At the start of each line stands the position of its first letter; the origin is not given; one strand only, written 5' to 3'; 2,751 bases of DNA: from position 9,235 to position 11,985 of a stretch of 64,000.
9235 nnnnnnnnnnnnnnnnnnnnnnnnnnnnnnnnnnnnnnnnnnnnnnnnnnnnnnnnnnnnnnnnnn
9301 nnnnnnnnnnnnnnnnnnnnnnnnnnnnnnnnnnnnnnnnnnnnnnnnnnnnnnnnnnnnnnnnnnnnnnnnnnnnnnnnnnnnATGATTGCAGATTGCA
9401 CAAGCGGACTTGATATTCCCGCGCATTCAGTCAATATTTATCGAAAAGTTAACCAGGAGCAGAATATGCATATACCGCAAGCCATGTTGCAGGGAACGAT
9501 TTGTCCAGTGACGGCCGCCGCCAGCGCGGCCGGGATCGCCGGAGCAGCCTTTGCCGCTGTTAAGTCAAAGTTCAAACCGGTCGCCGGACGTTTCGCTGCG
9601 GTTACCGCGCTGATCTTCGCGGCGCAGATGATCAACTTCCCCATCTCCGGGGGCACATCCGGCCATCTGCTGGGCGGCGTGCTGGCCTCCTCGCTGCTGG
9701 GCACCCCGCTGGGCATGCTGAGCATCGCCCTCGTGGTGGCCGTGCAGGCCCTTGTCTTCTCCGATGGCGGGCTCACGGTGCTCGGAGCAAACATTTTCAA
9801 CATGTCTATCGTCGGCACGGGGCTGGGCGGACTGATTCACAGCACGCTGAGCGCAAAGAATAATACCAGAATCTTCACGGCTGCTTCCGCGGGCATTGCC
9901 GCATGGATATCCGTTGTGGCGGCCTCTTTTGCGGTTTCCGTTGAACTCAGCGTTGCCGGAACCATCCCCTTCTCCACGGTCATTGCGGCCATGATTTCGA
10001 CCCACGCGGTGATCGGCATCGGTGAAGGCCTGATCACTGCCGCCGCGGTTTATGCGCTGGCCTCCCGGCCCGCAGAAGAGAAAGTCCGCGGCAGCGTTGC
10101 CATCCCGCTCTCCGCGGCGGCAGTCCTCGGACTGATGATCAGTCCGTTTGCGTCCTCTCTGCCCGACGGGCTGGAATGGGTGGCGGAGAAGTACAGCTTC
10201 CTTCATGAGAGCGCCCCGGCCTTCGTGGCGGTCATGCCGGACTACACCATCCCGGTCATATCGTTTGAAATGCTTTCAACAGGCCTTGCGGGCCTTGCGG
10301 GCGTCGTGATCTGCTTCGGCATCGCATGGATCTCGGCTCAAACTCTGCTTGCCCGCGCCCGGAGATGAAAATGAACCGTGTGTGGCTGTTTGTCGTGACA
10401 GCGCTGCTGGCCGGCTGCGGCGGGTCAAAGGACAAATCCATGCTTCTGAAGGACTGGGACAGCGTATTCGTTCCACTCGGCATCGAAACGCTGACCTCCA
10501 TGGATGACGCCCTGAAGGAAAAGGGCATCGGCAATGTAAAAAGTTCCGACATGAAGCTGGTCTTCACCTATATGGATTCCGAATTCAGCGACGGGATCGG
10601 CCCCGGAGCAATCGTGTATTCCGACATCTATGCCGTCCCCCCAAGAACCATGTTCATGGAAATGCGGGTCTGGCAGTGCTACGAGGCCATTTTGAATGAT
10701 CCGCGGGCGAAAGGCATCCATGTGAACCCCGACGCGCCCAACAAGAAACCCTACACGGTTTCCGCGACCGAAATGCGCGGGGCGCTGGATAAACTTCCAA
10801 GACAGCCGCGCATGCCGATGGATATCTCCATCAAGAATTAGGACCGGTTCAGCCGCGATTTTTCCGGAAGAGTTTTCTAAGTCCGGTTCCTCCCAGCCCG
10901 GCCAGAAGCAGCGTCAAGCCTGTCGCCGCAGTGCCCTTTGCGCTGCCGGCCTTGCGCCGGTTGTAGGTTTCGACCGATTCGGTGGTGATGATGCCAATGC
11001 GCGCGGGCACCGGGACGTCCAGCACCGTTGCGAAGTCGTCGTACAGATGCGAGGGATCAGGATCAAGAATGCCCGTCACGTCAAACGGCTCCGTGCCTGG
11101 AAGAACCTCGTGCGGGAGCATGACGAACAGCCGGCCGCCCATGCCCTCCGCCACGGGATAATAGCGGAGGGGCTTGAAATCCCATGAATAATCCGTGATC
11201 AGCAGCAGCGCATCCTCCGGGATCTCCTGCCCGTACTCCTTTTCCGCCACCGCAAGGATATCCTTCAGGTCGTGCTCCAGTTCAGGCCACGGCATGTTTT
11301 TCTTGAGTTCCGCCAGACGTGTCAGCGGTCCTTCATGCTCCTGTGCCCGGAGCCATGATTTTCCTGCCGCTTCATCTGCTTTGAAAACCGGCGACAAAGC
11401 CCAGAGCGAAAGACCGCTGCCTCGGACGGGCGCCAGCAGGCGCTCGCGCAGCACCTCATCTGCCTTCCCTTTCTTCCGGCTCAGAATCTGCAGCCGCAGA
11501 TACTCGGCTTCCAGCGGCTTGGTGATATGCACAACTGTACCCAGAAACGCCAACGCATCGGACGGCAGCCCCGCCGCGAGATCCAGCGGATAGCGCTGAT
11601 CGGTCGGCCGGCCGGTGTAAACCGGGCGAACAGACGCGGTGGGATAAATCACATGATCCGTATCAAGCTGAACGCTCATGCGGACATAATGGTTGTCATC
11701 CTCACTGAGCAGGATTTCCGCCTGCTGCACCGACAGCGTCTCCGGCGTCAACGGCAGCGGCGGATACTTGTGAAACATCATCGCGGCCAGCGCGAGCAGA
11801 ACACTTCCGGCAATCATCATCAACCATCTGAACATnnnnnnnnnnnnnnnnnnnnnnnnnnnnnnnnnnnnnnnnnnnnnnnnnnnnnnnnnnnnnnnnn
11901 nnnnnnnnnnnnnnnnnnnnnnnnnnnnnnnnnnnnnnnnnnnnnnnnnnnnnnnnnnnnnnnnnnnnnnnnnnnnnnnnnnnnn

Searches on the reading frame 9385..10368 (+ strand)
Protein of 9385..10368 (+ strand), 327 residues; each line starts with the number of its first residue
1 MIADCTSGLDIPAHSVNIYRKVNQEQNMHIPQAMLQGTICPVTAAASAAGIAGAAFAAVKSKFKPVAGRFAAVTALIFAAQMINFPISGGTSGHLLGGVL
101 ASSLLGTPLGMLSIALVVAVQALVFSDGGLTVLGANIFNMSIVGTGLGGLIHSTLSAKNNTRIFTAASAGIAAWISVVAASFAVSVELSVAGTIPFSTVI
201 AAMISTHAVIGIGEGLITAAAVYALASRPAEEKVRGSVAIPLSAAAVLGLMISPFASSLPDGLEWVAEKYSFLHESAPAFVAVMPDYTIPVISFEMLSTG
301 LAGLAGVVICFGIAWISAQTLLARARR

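Call 16: search_protein_families(library=pfam, proteins=[window:9385-10368:+])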
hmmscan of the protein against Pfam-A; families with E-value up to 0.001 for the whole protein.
window:9385-10368:+ (327 aa): 2 families
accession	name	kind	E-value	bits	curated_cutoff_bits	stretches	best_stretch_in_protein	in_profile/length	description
PF01891.21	CbiM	-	1.5e-43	149.5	23.1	1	29-228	1-201/205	Cobalt uptake substrate-specific transmembrane region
PF13190.11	PDGLE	-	1.3e-12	47.9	27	1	238-318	4-97/102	PDGLE domain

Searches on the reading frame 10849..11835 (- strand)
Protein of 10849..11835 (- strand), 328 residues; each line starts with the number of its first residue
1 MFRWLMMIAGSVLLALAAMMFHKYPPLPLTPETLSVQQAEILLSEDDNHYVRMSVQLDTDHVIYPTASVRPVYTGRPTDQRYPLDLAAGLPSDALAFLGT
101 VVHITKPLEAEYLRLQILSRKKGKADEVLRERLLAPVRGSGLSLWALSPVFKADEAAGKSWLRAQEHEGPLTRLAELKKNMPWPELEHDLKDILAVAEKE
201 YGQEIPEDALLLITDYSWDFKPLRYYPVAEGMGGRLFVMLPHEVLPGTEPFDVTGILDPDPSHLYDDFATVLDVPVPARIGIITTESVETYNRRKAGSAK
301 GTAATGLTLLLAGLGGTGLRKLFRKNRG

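Call 16: search_protein_families(library=pfam, proteins=[window:10849-11835:-])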
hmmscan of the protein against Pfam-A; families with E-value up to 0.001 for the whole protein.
window:10849-11835:- (328 aa): 0 families

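Call 34: find_homologous_proteins(query=window:10849-11835:-, max_evalue=0.00001)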
Query window:10849-11835:- (328 aa): 4 proteins with E <= 0.00001 among 8000 candidates.
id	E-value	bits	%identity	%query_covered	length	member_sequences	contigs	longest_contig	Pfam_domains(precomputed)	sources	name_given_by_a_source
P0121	3.0e-200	682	92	100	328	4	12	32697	-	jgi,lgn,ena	-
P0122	1.1e-70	256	43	92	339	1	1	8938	-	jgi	-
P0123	1.4e-69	253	42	100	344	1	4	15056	-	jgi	-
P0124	1.3e-49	187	34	100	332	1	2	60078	-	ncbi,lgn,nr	ncbi:MAG: hypothetical protein L0Z50_24965 [Verrucomicrobiales bacterium]|nr:hypothetical protein [V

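Call 35: find_encoding_contigs(protein=P0121, flank=10000, max_places=10)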
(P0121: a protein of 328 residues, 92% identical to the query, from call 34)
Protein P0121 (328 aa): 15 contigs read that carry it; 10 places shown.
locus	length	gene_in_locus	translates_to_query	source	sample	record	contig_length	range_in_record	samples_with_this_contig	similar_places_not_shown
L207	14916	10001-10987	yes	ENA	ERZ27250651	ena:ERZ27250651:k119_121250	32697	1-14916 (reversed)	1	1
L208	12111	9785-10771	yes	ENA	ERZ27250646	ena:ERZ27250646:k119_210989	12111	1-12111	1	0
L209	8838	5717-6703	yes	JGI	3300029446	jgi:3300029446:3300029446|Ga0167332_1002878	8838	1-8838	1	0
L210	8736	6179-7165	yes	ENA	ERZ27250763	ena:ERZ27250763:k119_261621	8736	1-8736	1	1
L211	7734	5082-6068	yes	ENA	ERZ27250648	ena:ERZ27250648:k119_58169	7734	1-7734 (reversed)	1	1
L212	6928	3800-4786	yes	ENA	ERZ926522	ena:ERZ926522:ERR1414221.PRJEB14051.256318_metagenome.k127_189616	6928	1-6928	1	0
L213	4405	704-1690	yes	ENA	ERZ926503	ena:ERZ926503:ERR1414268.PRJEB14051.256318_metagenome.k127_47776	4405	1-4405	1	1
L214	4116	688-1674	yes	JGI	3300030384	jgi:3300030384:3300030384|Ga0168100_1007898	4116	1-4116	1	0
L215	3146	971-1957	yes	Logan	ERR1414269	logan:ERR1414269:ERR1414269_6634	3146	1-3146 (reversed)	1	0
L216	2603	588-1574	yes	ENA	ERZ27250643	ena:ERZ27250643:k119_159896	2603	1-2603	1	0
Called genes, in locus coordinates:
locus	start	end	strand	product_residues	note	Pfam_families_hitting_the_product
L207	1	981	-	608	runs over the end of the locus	PF05693:Glycogen_syn, PF08323:Glyco_transf_5 (faint), PF00534:Glycos_transf_1, PF13692:Glyco_trans_1_4 (weak), PF20706:GT4-conflict (weak)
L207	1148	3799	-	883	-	PF20009:GEVED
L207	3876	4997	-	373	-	PF22020:RlmL_1st, PF02926:THUMP, PF01170:UPF0020, PF05175:MTS (weak)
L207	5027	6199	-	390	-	PF13593:SBF_like, PF01758:SBF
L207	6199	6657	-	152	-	PF01451:LMWPc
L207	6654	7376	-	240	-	PF02683:DsbD_TM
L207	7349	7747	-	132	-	PF00085:Thioredoxin, PF13098:Thioredoxin_2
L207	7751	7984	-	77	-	PF13192:Thioredoxin_3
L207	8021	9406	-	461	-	PF03773:ArsP_1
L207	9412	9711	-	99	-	PF12840:HTH_20 (weak), PF01022:HTH_5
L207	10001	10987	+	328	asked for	-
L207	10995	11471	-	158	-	-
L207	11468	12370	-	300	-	PF01891:CbiM, PF13190:PDGLE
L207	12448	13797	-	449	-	PF12796:Ank_2, PF12796:Ank_2, PF13637:Ank_4, PF13857:Ank_5, PF00023:Ank, PF12796:Ank_2, PF12796:Ank_2, PF13857:Ank_5, +9 more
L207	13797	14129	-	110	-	PF07119:DUF1375 (weak)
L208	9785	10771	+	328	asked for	-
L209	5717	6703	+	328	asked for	-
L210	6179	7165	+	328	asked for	-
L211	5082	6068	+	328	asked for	-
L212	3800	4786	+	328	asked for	-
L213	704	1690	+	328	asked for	-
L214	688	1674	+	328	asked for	-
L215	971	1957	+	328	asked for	-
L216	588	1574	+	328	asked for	-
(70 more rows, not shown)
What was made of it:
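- On Xenogeneic-silencing target (H-NS/Lsr2/MvaT/Rok type): Synteny of the ars operon and its flanks holds in the nearest relative (call 35).
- The ars operon with the same flanking genes is present in the nearest relative (call 35).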

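Call 36: find_encoding_contigs(protein=P0123, flank=10000, max_places=4)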
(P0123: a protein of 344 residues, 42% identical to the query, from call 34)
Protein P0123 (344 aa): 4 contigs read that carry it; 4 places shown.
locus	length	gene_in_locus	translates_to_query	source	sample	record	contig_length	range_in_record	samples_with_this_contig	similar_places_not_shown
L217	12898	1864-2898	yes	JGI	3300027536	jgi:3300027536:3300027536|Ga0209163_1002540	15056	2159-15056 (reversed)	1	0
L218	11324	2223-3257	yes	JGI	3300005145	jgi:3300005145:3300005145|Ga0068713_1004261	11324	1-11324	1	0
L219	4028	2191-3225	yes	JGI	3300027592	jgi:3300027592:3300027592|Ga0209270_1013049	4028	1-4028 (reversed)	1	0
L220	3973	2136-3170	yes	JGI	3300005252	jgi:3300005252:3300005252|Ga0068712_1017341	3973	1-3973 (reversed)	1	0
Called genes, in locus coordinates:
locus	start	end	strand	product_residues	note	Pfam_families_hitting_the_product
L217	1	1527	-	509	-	?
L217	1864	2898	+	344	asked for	-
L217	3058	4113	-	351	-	-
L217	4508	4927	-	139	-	PF01850:PIN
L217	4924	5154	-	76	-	PF22513:FitA-like_RHH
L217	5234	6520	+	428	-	PF07478:Dala_Dala_lig_C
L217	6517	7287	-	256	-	PF15887:Peptidase_Mx (weak)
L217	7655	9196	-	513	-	PF00117:GATase, PF07722:Peptidase_C26 (faint), PF02540:NAD_synthase (weak), PF00958:GMP_synt_C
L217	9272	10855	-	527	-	PF00478:IMPDH, PF00571:CBS, PF01070:FMN_dh, PF03060:NMO, PF00977:His_biosynth (faint), PF01180:DHO_dh (faint)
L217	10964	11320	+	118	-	-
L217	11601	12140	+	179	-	PF07638:Sigma70_ECF (weak), PF04542:Sigma70_r2, PF08281:Sigma70_r4_2, PF04545:Sigma70_r4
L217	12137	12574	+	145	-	-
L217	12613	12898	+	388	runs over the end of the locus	-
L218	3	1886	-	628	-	?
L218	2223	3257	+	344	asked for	-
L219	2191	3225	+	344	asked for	-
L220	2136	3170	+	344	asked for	-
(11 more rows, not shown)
